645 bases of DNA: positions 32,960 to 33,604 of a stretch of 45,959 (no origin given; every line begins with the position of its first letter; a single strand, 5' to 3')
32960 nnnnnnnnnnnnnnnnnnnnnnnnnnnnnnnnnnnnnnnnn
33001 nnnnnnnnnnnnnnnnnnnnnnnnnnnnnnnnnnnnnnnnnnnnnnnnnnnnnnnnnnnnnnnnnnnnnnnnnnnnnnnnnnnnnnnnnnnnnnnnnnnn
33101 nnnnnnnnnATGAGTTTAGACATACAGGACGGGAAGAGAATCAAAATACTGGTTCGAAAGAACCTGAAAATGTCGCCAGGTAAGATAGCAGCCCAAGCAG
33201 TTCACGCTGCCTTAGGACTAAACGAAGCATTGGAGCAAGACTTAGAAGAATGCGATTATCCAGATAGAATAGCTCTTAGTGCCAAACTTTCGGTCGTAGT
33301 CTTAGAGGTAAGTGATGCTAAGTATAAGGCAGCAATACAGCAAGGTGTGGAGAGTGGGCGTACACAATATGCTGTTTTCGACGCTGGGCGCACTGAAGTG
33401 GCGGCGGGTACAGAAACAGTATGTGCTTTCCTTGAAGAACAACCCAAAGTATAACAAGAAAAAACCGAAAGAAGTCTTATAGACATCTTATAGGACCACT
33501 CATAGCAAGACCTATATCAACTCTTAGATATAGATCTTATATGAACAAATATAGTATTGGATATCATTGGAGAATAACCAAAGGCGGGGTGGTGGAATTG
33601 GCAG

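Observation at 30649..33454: NADAR, metallophosphoesterase, Pth2 and SPOUT module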

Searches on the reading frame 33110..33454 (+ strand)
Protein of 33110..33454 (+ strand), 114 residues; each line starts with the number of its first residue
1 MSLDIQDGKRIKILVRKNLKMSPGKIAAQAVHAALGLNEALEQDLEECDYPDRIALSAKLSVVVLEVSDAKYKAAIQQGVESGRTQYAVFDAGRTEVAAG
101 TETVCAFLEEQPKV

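Call 3: search_protein_families(library=pfam, proteins=[window:33110-33454:+], max_evalue=0.1)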
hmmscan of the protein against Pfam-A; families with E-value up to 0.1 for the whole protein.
window:33110-33454:+ (114 aa): 1 family
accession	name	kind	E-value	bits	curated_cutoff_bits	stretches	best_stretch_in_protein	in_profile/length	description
PF01981.21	PTH2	-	1.5e-14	54.6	23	1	13-107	5-97/115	Peptidyl-tRNA hydrolase PTH2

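Call 6: search_protein_families(library=phrogs, proteins=[window:33110-33454:+], max_evalue=0.01)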
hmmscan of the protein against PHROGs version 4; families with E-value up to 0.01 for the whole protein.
window:33110-33454:+ (114 aa): 2 families
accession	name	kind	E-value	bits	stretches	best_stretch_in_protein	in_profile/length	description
phrog_1866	-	unknown function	9.8e-11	42.8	1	11-111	10-110/126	-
phrog_31188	-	unknown function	9.4e-08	33.5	1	10-111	9-101/103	-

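Call 16: find_related_loci(query=window:33110-33454:+, collection=viral_contigs, flank=10000)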
Query window:33110-33454:+ (114 aa) in viral_contigs; peptide patterns used: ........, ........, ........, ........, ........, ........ (x = any residue, [..] = any of these).
7 stretches matched a pattern; 1 encode a relative of the query (tblastn E <= 1e-3); 1 distinct loci.
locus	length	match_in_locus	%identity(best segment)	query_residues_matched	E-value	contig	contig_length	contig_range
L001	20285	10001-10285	31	13-106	8e-8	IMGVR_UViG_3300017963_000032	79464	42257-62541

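Call 22: search_protein_families(library=ncbifam, proteins=[window:33110-33454:+], max_evalue=0.01)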
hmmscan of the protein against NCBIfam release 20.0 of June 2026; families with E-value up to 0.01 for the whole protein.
window:33110-33454:+ (114 aa): 2 families
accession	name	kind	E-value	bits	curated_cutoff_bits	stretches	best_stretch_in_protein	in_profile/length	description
TIGR00283.1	arch_pth2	equivalog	1.2e-12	48.1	82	1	11-107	3-97/115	aminoacyl-tRNA hydrolase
NF003314.0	PRK04322.1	equivalog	4e-12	46.3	126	1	12-106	6-98/117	peptidyl-tRNA hydrolase Pth2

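Call 24: search_solved_structures(query=window:33110-33454:+, max_evalue=0.01, show_alignments=2)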
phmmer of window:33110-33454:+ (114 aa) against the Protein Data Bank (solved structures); distinct sequences matched with E-value up to 0.01: 6.
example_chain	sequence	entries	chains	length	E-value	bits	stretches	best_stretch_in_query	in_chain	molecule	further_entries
1q7s_A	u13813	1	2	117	1.4e-06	32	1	12-105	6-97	bit1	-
1wn2_A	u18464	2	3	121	5.2e-05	26.9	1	13-106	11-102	Peptidyl-tRNA hydrolase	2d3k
24bt_A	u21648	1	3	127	9.8e-05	26.1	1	12-104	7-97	peptidyl-tRNA hydrolase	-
1rzw_A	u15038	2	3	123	0.00036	24.2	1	13-106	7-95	Protein AF2095(GR4) | Peptidyl-tRNA hydrolase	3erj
1rlk_A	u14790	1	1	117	0.00093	22.9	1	9-105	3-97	Hypothetical protein Ta0108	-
1xty_A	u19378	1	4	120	0.0012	22.5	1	11-103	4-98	Peptidyl-tRNA hydrolase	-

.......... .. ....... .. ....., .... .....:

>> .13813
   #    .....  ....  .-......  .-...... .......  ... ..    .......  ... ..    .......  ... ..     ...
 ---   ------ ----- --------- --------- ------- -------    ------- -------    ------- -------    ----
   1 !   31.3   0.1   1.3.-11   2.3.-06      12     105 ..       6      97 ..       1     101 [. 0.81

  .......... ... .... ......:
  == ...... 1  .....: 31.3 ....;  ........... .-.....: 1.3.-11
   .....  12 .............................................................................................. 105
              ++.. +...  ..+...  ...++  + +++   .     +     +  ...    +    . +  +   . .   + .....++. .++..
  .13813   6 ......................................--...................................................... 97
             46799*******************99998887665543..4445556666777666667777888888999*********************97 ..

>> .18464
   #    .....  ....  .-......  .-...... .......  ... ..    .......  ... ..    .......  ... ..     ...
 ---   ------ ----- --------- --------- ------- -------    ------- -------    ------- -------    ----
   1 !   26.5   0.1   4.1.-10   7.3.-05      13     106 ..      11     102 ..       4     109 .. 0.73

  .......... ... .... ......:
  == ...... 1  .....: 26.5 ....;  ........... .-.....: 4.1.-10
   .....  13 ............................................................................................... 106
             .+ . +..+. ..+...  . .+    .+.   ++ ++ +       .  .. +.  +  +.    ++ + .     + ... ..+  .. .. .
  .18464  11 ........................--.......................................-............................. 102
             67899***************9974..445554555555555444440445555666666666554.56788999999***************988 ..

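Call 34: search_dna_similar(query=window:33110-33454:+, collection=phages, mode=protein, max_rows=25, max_evalue=0.001)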
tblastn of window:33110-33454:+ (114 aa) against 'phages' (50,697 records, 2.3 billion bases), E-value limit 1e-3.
Records with a match: 31; places in all: 31; records where one place covers at least 80% of the query: 31.
Best place of each record, by identity: <60% 31.
By first word of the organism name: Vibrio 16; Aeromonas 10; Shewanella 2; uncultured 1; EBPR 1; Pseudaeromonas 1.
By host as written in the record: - 17; Aeromonas hydrophila 4; Aeromonas sp. 3; Vibrio cholerae 2; Aeromonas hydrophila;Aeromonas hydrophilla 2; Aeromonas caviae AC-CY 1; Vibrio cholerae E7946 1; Pseudaeromonas pectinilytica strain KR2-7 1.
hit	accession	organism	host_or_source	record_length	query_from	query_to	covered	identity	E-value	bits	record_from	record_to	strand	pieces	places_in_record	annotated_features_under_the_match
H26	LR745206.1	uncultured phage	metagenomic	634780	10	110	89%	39.6%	2e-8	56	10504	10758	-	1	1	record has no annotation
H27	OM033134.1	Aeromonas phage phiA009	Aeromonas sp.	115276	10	110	89%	36.9%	3e-6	50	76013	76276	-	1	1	hypothetical protein (x2)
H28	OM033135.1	Aeromonas phage phiA019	Aeromonas sp.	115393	10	110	89%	36.9%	3e-6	50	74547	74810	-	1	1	hypothetical protein (x2)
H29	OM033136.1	Aeromonas phage phiA047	Aeromonas sp.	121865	10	110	89%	35.9%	2e-7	53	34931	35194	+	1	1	hypothetical protein (x2)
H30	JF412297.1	EBPR siphovirus 2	-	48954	10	107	86%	36.6%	4e-7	52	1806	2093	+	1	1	gp9: hypothetical protein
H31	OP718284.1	Aeromonas phage vB_AceP_PAc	Aeromonas caviae AC-CY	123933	10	110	89%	35.0%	5e-6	49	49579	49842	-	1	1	hypothetical protein (x2)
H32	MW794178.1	Vibrio phage ICP1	-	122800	10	111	89%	34.0%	5e-5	46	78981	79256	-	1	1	hypothetical protein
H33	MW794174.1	Vibrio phage ICP1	-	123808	10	111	89%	34.0%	5e-5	46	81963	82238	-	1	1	hypothetical protein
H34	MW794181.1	Vibrio phage ICP1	-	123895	10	111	89%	34.0%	5e-5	46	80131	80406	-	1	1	hypothetical protein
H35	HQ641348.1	Vibrio phage ICP1_2006_D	Vibrio cholerae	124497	10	111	89%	34.0%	5e-5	46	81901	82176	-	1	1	hypothetical protein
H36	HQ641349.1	Vibrio phage ICP1_2006_C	Vibrio cholerae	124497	10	111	89%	34.0%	5e-5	46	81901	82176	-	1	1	hypothetical protein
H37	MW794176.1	Vibrio phage ICP1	-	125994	10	111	89%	34.0%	5e-5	46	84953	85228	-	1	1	hypothetical protein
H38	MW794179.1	Vibrio phage ICP1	-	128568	10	111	89%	34.0%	5e-5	46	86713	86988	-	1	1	hypothetical protein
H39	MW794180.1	Vibrio phage ICP1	-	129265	10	111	89%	34.0%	5e-5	46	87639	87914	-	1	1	hypothetical protein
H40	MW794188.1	Vibrio phage ICP1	-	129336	10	111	89%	34.0%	5e-5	46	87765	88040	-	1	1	hypothetical protein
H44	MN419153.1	Vibrio phage ICP1_2017_F_Mathbaria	Vibrio cholerae E7946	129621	10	111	89%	34.0%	5e-5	46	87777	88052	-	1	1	hypothetical protein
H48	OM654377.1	Pseudaeromonas phage vB_PpeM_ KLEP7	Pseudaeromonas pectinilytica strain ...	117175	10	110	89%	34.0%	4e-7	52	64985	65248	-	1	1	peptidyl-tRNA hydrolase | hypothetical protein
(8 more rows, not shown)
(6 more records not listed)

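Call 36: get_annotated_region(hit=H48, flank=7000)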
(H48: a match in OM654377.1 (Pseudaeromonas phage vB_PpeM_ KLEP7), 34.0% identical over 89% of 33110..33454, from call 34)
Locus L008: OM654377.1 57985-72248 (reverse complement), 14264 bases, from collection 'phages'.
description: Pseudaeromonas phage vB_PpeM_ KLEP7, complete genome.
organism: Pseudaeromonas phage vB_PpeM_ KLEP7 (NCBI taxid 2928862)
taxonomy: Viruses; Duplodnaviria; Heunggongvirae; Uroviricota; Caudoviricetes
host: Pseudaeromonas pectinilytica strain KR2-7; source: water samples from gypsum karst lake Kirkilai; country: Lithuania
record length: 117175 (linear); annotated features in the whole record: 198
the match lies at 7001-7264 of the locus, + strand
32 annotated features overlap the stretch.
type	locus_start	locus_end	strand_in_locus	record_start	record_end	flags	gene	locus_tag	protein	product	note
CDS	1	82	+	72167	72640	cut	-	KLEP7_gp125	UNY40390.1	anaerobic ribonucleoside-triphosphate reductase activating protein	anaerobic ribonucleoside-triphosphate reductase activating protein (nrdG)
CDS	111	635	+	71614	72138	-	-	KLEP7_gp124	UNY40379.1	hypothetical protein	-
CDS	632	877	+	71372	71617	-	-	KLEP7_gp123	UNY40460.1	hypothetical protein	-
CDS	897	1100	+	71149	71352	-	-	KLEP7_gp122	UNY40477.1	hypothetical protein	-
CDS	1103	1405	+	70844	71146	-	-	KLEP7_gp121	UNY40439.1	hypothetical protein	-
CDS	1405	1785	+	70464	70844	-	-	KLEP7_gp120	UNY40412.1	hypothetical protein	-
CDS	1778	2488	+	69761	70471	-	-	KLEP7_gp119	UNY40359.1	hypothetical protein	-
CDS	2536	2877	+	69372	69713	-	-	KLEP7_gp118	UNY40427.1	hypothetical protein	-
CDS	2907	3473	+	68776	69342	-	-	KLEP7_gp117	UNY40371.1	hypothetical protein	-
CDS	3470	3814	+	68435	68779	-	-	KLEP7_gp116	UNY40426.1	hypothetical protein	-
CDS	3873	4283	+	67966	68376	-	-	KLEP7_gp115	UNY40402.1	PhoH-like protein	-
CDS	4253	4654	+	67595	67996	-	-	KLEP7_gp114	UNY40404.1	PhoH-like protein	-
CDS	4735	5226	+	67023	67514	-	-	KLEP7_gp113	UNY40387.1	hypothetical protein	-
CDS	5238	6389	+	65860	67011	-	-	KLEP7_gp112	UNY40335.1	Clp protease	-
CDS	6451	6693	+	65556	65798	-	-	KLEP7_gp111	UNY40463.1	hypothetical protein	-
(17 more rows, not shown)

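Call 37: get_annotated_region(hit=H44, flank=6000)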
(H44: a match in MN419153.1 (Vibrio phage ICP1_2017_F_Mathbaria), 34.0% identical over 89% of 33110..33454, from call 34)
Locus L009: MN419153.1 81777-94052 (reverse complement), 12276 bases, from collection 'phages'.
description: Vibrio phage ICP1_2017_F_Mathbaria, complete genome.
organism: Vibrio phage ICP1_2017_F_Mathbaria (NCBI taxid 2653638)
taxonomy: Viruses; Duplodnaviria; Heunggongvirae; Uroviricota; Caudoviricetes; Mohonavirus
host: Vibrio cholerae E7946; source: stool; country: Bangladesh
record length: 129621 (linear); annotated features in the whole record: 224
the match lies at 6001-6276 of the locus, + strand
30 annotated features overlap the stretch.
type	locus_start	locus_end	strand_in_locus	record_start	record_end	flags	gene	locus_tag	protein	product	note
CDS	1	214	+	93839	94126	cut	-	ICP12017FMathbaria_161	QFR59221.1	hypothetical protein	Also designated as ORF161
CDS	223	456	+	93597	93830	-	-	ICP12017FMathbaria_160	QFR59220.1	hypothetical protein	Also designated as ORF159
CDS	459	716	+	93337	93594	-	-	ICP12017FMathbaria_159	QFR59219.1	hypothetical protein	Also designated as ORF158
CDS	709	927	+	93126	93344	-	-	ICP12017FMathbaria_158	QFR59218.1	hypothetical protein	Also designated as ORF157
CDS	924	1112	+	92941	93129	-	-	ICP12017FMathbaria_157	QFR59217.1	hypothetical protein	Also designated as ORF156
CDS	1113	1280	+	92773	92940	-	-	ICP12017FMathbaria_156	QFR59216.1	hypothetical protein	Also designated as ORF155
CDS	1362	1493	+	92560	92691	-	-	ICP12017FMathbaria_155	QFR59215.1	hypothetical protein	Also designated as ORF154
CDS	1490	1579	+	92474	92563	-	-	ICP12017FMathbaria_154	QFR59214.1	hypothetical protein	Also designated as ORF153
CDS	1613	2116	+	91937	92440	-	-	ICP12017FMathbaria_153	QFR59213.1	hypothetical protein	Also designated as ORF152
CDS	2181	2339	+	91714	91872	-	-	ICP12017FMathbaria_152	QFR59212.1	hypothetical protein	Also designated as ORF151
CDS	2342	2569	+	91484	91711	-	-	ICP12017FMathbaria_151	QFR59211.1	hypothetical protein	Also designated as ORF150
CDS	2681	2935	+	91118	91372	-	-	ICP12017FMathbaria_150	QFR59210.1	hypothetical protein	Also designated as ORF147.1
CDS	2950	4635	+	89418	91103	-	-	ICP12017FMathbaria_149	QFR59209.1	putative helicase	similar to YP_001711682.1 putative helicase in Clavibacter michiganensis subsp. sepedonicus and YP_002003734.1 putative ...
CDS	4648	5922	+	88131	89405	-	-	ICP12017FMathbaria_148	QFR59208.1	hypothetical protein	Also designated as ORF165_rev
CDS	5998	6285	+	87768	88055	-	-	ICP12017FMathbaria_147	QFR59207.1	hypothetical protein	Also designated as ORF15.3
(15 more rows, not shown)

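Call 39: find_homologous_proteins(query=window:33110-33454:+)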
Query window:33110-33454:+ (114 aa): 170 proteins with E <= 0.001 among 208 candidates; the best 120 are listed.
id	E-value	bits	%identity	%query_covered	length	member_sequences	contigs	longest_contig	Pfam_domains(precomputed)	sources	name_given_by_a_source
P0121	1.0e-51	191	100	82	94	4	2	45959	PF01981.22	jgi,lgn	jgi:peptidyl-tRNA hydrolase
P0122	1.2e-23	101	59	92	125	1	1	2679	PF01981.22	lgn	-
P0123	1.6e-23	101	59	92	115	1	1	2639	PF01981.22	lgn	-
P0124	2.2e-22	97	59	92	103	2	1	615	PF01981.22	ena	-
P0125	1.1e-21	95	60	92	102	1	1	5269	PF01981.22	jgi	-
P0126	1.5e-21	95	58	92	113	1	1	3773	PF01981.22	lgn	-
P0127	6.7e-19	86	52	92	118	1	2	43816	PF01981.22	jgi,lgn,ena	-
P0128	6.0e-17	80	53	93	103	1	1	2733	PF01981.22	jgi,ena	jgi:peptidyl-tRNA hydrolase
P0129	2.0e-16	78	51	92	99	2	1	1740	PF01981.22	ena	-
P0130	2.3e-16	78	53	98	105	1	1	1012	PF01981.22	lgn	-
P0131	4.2e-16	77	51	91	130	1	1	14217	PF01981.22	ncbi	-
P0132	4.3e-16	77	55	89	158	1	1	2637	PF01981.22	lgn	-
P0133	8.7e-16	76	50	91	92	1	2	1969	PF01981.22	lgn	-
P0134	1.8e-15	75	50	96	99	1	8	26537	PF01981.22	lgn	-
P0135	1.9e-15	75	55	88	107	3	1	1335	PF01981.22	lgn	-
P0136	2.9e-15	74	49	93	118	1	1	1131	PF01981.22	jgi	jgi:peptidyl-tRNA hydrolase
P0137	3.1e-15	74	54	91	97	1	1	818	PF01981.22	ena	-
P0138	7.4e-15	73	53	98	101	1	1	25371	PF01981.22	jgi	jgi:peptidyl-tRNA hydrolase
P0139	8.9e-15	73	53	92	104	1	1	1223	PF01981.22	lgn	-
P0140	9.8e-15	73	53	89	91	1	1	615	PF01981.22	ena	-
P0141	1.0e-14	73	54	92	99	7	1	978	PF01981.22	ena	-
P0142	1.0e-14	73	50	91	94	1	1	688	PF01981.22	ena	-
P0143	1.3e-14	72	54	89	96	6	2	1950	PF01981.22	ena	-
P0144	2.0e-14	72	48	88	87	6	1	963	PF01981.22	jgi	-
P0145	2.1e-14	72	54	89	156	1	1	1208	PF01981.22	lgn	-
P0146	2.3e-14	72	50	96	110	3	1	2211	PF01981.22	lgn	-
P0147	2.8e-14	71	51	92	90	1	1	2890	PF01981.22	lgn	-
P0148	4.3e-14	71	53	92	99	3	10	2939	PF01981.22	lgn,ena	-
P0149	4.5e-14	71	51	91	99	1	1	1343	PF01981.22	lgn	-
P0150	4.9e-14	70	53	92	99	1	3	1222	PF01981.22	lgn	-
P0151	5.5e-14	70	52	92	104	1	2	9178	PF01981.22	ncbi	-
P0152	7.0e-14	70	53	92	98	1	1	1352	PF01981.22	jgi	jgi:peptidyl-tRNA hydrolase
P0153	7.0e-14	70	52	89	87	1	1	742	PF01981.22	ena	-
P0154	7.5e-14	70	53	92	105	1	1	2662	PF01981.22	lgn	-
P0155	7.6e-14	70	53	92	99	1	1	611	PF01981.22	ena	-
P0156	8.8e-14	70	53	92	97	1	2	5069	PF01981.22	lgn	-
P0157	1.1e-13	69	47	88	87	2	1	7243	PF01981.22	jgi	jgi:PTH2 family peptidyl-tRNA hydrolase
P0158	1.3e-13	69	50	91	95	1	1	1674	PF01981.22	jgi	jgi:peptidyl-tRNA hydrolase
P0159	1.5e-13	69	55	88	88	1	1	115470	PF01981.22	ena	-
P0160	1.8e-13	69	50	90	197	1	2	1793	PF01981.22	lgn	-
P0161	1.8e-13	69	48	92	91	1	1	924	PF01981.22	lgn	-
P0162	1.8e-13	69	53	92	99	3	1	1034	PF01981.22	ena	-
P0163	1.8e-13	69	53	92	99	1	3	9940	PF01981.22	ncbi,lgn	-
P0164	1.8e-13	69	51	89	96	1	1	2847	PF01981.22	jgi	jgi:peptidyl-tRNA hydrolase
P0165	2.1e-13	68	53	92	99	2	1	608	PF01981.22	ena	-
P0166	2.2e-13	68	53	91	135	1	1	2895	PF01981.22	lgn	-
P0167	2.2e-13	68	54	88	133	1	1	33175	PF01981.22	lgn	-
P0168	2.6e-13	68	46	88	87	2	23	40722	PF01981.22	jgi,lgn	jgi:PTH2 family peptidyl-tRNA hydrolase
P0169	3.0e-13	68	51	92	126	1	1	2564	PF01981.22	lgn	-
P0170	3.2e-13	68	52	92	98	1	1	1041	PF01981.22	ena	-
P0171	3.3e-13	68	53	88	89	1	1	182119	PF01981.22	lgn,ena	-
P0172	4.7e-13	67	50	92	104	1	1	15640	PF01981.22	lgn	-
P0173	5.5e-13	67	49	88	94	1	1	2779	PF01981.22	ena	-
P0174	6.3e-13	67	52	91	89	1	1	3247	PF01981.22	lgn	-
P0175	6.5e-13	67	51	92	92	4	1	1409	PF01981.22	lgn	-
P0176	6.7e-13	67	47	89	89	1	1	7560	PF01981.22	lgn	-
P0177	6.9e-13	67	50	92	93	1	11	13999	PF01981.22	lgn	-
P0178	1.2e-12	66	52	92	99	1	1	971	PF01981.22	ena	-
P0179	1.2e-12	66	49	89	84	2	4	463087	PF01981.22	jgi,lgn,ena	jgi:peptidyl-tRNA hydrolase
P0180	1.2e-12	66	50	92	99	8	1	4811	PF01981.22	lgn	-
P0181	1.2e-12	66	52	92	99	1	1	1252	PF01981.22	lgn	-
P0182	1.3e-12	66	50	93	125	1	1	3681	PF01981.22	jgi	jgi:peptidyl-tRNA hydrolase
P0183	1.9e-12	65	51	92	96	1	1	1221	PF01981.22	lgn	-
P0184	2.4e-12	65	51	89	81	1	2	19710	PF01981.22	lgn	-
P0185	2.5e-12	65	50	88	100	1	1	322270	PF01981.22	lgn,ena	-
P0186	2.7e-12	65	45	89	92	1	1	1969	PF01981.22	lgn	-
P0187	2.7e-12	65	53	89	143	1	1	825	PF01981.22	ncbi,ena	-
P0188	2.8e-12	65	52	92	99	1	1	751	PF01981.22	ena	-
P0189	2.9e-12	65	50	92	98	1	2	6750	PF01981.22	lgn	-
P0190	4.1e-12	64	47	96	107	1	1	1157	PF01981.22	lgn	-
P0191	4.4e-12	64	52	92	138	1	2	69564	PF01981.22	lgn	-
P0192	4.8e-12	64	43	94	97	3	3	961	PF01981.22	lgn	-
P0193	5.9e-12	64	44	89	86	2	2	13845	PF01981.22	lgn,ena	-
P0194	6.5e-12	64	48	93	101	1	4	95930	PF01981.22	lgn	-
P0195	8.1e-12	63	50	91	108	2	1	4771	PF01981.22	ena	-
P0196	8.7e-12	63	49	92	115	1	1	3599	PF01981.22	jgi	jgi:peptidyl-tRNA hydrolase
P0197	9.2e-12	63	47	93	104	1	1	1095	PF01981.22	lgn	-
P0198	1.2e-11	63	45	91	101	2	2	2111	PF01981.22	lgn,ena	-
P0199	1.7e-11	62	48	89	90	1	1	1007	PF01981.22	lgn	-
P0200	3.0e-11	61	45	89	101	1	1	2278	PF01981.22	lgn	-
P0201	4.6e-11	61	46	89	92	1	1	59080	PF01981.22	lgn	-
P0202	5.0e-11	61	47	92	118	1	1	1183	PF01981.22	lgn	-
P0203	5.4e-11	61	50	88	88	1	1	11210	PF01981.22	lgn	-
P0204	6.7e-11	60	46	90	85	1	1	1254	PF01981.22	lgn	-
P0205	6.9e-11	60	48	89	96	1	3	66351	PF01981.22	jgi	jgi:peptidyl-tRNA hydrolase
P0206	7.5e-11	60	47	89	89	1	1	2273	PF01981.22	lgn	-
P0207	7.5e-11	60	44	77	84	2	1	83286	PF01981.22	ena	-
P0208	9.4e-11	60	52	80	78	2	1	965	PF01981.22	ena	-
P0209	9.4e-11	60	50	91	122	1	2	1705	PF01981.22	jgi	jgi:peptidyl-tRNA hydrolase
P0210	1.1e-10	60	46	92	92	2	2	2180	PF01981.22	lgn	-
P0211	1.4e-10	59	47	91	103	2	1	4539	PF01981.22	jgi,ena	jgi:peptidyl-tRNA hydrolase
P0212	1.5e-10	59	48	91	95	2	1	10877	PF01981.22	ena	-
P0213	1.8e-10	59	47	92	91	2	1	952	PF01981.22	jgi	jgi:peptidyl-tRNA hydrolase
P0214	2.3e-10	59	52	89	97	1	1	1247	PF01981.22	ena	-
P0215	2.5e-10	59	52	79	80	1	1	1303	PF01981.22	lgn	-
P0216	2.6e-10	58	45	89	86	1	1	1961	PF01981.22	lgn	-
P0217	3.1e-10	58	44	89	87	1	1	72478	PF01981.22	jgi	jgi:peptidyl-tRNA hydrolase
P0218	3.7e-10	58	45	91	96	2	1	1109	PF01981.22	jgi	-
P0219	3.9e-10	58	46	87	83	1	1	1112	PF01981.22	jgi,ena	-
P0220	4.1e-10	58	49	92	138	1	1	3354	PF01981.22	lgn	-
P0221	4.4e-10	58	49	92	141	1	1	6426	PF01981.22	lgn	-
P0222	5.2e-10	58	45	91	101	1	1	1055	PF01981.22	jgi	jgi:peptidyl-tRNA hydrolase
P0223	5.9e-10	57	47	89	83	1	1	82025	PF01981.22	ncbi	-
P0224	6.9e-10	57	48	88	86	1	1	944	PF01981.22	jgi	jgi:peptidyl-tRNA hydrolase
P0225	7.1e-10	57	50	89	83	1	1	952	PF01981.22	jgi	jgi:peptidyl-tRNA hydrolase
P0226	9.4e-10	57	46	86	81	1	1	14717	PF01981.22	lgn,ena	-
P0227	1.4e-9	56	49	89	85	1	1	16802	PF01981.22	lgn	-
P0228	2.4e-9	55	46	88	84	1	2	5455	PF01981.22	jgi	jgi:peptidyl-tRNA hydrolase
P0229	2.4e-9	55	45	89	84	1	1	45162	PF01981.22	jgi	jgi:peptidyl-tRNA hydrolase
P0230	4.3e-9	55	48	79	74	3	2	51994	PF01981.22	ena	-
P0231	5.4e-9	54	42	89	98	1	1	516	PF01981.22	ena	-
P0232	5.7e-9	54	50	90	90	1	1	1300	PF01981.22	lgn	-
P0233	1.2e-8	53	43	88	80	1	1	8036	PF01981.22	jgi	jgi:peptidyl-tRNA hydrolase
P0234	1.3e-8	53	42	88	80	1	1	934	PF01981.22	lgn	-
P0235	1.4e-8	53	48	87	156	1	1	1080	PF01981.22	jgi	-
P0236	2.1e-8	52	46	83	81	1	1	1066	PF01981.22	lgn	-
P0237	2.8e-8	52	45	88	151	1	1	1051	PF01981.22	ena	-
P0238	2.9e-8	52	43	89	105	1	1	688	PF01981.22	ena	-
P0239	3.2e-8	52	37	86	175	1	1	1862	PF01981.22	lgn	-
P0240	4.8e-8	51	43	88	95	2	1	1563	PF01981.22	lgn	-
